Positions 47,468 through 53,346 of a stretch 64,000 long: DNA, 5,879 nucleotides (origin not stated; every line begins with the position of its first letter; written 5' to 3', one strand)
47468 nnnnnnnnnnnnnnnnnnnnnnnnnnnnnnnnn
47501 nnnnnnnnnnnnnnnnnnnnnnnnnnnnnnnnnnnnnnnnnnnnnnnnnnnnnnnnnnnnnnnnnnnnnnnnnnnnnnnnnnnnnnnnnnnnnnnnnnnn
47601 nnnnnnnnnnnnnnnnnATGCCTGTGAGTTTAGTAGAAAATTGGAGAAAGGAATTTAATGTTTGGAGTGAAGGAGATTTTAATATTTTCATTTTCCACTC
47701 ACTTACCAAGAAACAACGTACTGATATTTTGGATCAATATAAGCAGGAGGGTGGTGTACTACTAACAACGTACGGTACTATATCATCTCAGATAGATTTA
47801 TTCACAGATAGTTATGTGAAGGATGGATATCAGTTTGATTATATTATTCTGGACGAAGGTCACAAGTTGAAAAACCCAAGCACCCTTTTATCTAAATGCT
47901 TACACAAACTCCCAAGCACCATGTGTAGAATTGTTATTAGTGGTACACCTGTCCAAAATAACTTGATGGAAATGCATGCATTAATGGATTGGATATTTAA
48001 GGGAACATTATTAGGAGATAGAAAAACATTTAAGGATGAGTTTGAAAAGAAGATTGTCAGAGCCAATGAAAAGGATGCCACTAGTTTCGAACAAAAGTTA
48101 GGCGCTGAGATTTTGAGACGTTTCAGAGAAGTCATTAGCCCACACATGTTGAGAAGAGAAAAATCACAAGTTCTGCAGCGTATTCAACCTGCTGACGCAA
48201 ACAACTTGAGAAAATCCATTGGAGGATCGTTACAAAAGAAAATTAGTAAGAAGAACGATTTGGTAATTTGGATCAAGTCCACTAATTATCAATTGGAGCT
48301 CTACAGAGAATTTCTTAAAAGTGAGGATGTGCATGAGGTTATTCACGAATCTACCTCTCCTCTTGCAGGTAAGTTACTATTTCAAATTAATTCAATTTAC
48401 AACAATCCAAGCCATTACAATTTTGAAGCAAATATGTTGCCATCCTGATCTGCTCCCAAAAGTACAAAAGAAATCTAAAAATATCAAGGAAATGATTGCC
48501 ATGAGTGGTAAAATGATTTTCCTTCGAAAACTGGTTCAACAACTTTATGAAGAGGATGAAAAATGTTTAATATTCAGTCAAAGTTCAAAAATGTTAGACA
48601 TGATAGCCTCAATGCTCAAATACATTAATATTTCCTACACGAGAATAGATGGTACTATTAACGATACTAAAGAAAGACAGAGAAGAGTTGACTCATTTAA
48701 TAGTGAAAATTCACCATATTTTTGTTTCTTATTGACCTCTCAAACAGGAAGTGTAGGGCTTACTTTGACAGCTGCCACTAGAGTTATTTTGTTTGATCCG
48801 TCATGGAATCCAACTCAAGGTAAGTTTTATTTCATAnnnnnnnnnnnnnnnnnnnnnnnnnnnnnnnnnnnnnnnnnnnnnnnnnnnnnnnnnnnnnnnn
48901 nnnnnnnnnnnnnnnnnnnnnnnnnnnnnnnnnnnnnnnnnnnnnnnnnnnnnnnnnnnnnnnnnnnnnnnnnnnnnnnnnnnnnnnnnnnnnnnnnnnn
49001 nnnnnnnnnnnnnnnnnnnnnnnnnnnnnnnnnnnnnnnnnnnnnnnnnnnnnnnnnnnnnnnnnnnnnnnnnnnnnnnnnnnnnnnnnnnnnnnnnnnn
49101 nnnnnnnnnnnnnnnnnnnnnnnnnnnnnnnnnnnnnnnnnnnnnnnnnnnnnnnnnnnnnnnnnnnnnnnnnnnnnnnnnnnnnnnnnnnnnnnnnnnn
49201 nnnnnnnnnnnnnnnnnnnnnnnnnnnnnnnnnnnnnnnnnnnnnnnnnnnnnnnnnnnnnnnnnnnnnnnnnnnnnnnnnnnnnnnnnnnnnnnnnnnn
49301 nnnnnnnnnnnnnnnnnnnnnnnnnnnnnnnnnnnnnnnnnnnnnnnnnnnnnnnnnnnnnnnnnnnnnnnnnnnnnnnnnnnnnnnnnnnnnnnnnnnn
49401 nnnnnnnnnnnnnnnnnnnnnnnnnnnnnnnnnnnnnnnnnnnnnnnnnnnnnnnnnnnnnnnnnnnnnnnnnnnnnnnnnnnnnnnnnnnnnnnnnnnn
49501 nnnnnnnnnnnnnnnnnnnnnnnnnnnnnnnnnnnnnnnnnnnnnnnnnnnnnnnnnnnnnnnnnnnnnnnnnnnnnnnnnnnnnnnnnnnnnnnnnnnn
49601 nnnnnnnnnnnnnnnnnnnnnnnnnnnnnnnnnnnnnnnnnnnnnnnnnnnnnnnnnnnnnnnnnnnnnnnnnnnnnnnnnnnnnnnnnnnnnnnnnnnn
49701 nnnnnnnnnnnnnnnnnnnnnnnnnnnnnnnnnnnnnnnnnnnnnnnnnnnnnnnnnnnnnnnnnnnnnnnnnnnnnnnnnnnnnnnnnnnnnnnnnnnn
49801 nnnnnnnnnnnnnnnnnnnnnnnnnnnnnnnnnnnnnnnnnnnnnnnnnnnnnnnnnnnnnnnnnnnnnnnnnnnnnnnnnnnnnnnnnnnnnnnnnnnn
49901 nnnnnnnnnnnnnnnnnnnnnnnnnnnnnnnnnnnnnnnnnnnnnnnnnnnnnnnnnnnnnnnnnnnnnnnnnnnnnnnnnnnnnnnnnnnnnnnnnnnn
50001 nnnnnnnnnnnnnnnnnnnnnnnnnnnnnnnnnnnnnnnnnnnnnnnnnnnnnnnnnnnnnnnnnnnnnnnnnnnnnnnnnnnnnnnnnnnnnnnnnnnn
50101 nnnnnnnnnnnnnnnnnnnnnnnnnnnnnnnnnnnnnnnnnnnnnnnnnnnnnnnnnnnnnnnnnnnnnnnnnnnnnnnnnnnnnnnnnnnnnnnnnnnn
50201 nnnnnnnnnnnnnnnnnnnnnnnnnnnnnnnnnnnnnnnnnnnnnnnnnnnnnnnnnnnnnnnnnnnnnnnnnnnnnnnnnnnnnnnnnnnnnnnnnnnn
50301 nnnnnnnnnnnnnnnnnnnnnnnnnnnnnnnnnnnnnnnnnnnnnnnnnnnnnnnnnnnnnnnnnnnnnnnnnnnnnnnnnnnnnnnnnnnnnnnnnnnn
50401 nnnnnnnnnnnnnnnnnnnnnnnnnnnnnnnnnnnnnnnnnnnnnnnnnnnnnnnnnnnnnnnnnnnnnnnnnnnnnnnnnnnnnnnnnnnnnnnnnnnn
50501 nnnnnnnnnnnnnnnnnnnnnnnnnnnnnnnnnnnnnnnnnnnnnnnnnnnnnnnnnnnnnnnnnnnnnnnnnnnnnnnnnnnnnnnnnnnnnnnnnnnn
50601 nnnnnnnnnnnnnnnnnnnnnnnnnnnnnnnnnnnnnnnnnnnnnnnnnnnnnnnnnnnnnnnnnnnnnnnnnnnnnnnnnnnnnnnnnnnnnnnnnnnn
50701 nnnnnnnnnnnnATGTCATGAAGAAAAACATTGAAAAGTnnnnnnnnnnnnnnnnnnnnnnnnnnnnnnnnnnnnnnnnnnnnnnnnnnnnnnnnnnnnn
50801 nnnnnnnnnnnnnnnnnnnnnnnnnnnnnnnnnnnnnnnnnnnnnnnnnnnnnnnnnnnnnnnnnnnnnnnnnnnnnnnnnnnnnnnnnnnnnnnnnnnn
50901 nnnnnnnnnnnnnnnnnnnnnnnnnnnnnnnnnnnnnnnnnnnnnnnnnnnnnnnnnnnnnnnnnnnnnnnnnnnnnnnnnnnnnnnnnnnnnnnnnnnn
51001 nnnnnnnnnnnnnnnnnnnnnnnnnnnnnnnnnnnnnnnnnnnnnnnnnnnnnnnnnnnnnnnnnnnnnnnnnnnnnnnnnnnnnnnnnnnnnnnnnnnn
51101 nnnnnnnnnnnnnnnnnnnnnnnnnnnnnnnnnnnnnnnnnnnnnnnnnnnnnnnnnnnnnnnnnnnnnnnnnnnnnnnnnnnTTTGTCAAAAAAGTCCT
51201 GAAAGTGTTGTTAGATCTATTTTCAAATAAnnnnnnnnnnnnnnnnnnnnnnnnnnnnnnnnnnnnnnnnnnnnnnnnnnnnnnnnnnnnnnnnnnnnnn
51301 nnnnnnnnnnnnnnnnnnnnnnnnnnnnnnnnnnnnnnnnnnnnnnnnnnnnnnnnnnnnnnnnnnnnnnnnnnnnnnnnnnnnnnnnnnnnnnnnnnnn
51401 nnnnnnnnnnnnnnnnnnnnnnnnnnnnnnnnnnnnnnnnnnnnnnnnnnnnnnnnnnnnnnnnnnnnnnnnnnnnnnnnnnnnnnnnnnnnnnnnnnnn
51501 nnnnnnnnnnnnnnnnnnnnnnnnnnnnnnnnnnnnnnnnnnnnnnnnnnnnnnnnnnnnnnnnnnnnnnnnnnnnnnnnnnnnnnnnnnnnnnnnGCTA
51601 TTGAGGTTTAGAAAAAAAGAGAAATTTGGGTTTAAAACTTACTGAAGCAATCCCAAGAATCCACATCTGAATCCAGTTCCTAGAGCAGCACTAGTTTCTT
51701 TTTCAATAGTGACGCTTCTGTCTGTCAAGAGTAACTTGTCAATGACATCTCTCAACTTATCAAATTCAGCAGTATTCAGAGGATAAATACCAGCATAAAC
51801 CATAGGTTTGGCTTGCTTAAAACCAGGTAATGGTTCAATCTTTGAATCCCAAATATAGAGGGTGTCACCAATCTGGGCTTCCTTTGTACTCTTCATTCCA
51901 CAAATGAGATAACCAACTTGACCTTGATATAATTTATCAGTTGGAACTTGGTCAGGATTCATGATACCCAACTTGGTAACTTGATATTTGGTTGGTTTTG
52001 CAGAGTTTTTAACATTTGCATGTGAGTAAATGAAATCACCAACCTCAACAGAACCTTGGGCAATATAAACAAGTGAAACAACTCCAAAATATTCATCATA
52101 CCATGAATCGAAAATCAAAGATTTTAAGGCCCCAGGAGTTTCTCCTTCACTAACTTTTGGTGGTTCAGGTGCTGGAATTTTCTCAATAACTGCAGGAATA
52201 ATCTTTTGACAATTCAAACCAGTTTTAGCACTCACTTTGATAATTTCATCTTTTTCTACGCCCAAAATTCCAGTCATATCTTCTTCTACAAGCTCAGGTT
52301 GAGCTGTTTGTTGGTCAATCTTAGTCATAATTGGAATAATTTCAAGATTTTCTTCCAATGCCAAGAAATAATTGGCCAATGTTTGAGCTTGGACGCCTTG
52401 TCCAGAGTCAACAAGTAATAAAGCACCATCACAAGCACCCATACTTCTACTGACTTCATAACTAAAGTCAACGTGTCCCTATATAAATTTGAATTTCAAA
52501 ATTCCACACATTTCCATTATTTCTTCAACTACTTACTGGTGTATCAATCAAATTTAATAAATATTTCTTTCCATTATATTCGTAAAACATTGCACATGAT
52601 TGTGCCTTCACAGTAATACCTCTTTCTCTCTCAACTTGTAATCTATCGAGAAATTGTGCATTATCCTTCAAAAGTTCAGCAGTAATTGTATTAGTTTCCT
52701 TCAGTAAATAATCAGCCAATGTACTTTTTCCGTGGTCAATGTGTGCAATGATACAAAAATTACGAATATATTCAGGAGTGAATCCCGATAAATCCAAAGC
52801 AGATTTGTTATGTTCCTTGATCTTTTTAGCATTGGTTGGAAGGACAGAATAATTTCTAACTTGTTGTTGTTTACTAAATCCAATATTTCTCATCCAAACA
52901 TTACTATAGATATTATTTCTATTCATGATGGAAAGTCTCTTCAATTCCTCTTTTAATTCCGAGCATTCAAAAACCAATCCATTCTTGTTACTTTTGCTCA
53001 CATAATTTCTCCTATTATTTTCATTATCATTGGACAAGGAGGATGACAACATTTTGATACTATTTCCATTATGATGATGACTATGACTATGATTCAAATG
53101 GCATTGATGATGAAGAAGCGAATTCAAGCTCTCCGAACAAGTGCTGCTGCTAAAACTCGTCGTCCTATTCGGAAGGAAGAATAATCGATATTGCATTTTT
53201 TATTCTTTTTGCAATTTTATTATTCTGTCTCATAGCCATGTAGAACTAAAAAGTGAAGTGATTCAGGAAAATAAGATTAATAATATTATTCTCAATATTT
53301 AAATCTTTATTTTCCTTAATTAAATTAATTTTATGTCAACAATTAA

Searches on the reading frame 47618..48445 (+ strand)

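Call 60: search_protein_families(library=pfam, proteins=[window:47618-48445:+], max_evalue=0.0001)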
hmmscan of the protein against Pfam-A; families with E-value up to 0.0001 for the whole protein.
window:47618-48445:+ (276 aa): 2 families
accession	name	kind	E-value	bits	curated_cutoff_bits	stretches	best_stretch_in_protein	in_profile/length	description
PF00176.29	SNF2-rel_dom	-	1.3e-36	126.6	24.9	1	2-245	59-265/290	SNF2-related domain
PF04851.21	ResIII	-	4.3e-06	27.2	22.5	1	4-111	64-162/164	Type III restriction enzyme, res subunit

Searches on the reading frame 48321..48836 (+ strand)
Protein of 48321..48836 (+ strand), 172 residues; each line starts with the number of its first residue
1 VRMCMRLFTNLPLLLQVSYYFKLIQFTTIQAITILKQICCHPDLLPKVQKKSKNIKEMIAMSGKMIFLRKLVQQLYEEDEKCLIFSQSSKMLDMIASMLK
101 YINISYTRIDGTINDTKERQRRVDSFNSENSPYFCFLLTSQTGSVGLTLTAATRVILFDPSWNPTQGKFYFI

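Call 61: search_protein_families(library=pfam, proteins=[window:48321-48836:+], max_evalue=0.0001)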
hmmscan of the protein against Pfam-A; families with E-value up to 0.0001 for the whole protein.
window:48321-48836:+ (172 aa): 2 families
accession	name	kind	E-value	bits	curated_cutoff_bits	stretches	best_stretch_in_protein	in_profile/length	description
PF00271.37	Helicase_C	-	2.7e-17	63.5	23.5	1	67-166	5-98/110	Helicase conserved C-terminal domain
PF11496.14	HDA2-3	-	1.6e-09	37.8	27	1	35-168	57-199/278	Class II histone deacetylase complex subunits 2 and 3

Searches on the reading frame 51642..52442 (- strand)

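Call 61: search_protein_families(library=pfam, proteins=[window:51642-52442:-], max_evalue=0.0001)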
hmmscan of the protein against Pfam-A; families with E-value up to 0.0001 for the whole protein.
window:51642-52442:- (267 aa): 2 families
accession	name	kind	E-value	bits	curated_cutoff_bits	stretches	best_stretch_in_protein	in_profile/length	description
PF00009.33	GTP_EFTU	-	6.1e-14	52.5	26.5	1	3-90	92-187/188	Elongation factor Tu GTP binding domain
PF03144.31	GTP_EFTU_D2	-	4.9e-09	36.9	30.3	1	120-195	1-72/73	Elongation factor Tu domain 2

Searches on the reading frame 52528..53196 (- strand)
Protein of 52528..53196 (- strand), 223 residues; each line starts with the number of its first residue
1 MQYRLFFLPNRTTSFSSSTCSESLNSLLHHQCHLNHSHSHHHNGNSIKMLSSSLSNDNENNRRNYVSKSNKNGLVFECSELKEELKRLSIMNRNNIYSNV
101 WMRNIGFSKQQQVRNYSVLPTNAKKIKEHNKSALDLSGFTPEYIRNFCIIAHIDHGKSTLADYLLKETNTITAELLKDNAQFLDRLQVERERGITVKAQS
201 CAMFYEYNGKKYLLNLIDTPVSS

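Call 61: search_protein_families(library=pfam, proteins=[window:52528-53196:-], max_evalue=0.0001)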
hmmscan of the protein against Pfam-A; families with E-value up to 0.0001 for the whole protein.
window:52528-53196:- (223 aa): 1 family
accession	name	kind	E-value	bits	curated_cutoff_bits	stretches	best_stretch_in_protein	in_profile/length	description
PF00009.33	GTP_EFTU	-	4.6e-22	79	26.5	1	143-220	2-77/188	Elongation factor Tu GTP binding domain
